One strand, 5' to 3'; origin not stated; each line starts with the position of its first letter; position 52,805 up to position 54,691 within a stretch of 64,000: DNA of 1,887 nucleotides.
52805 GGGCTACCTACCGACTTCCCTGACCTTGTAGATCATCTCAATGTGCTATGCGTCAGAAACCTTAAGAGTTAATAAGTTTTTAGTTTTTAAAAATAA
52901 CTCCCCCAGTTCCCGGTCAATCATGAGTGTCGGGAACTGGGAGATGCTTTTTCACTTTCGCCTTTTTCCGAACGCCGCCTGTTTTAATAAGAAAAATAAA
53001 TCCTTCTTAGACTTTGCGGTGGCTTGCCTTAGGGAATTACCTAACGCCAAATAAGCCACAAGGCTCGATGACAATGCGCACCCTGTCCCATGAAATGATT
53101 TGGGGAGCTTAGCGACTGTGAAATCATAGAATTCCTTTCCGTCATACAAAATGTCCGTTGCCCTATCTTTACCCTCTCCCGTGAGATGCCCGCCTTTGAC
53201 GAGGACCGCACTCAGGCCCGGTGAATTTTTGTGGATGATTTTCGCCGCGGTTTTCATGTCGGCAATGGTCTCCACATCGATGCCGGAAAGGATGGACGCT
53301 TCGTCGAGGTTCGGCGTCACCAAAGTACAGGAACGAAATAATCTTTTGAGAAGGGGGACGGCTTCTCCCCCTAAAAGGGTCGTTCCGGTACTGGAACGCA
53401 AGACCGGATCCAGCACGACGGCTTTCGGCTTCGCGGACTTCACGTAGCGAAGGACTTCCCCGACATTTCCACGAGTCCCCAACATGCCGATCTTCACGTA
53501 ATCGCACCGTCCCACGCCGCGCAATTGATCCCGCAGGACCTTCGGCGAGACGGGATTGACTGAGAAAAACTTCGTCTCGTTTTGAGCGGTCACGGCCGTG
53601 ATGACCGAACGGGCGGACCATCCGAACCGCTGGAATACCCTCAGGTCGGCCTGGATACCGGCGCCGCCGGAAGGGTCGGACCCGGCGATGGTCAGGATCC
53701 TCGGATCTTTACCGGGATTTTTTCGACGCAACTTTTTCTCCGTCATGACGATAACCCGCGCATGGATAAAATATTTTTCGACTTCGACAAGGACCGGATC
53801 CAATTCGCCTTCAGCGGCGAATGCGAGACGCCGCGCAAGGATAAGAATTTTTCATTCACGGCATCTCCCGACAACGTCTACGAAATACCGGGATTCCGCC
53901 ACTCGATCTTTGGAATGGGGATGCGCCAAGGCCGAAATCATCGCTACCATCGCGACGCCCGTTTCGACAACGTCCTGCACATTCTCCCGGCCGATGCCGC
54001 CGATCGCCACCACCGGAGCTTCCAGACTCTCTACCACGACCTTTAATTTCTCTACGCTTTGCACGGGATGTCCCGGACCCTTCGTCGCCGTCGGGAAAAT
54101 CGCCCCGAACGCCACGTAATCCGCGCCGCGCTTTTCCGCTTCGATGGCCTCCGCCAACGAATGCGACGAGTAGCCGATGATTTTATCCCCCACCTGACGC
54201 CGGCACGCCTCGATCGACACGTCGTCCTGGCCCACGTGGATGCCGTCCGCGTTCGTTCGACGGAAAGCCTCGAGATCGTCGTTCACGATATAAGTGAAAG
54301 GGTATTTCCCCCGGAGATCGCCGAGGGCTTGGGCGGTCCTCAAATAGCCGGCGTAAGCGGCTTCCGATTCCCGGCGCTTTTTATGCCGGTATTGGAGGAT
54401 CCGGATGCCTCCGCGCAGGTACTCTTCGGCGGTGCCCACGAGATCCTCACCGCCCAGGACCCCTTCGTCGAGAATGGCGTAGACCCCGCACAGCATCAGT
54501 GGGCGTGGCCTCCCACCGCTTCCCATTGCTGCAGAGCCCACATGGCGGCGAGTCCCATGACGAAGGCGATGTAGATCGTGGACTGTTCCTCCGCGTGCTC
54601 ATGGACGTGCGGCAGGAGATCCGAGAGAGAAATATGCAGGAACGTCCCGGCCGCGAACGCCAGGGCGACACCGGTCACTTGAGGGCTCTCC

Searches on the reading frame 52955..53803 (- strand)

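Call 86: search_protein_families(library=pfam, proteins=[window:52955-53803:-], max_evalue=0.00001)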
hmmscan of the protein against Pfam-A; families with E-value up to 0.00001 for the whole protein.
window:52955-53803:- (283 aa): 2 families
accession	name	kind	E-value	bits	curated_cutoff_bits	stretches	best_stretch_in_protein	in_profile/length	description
PF08543.17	Phos_pyr_kin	-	2.2e-64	217.6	27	1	43-267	1-226/246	Phosphomethylpyrimidine kinase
PF00294.29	PfkB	-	3.2e-06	27.1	25.8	1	100-205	130-228/302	pfkB family carbohydrate kinase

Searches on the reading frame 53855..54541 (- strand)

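Call 86: search_protein_families(library=pfam, proteins=[window:53855-54541:-], max_evalue=0.00001)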
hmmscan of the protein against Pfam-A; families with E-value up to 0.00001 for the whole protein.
window:53855-54541:- (229 aa): 1 family
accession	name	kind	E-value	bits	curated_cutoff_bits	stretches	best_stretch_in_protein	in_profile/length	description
PF02581.23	TMP-TENI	-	7.2e-51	172.5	27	1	20-205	1-180/180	Thiamine monophosphate synthase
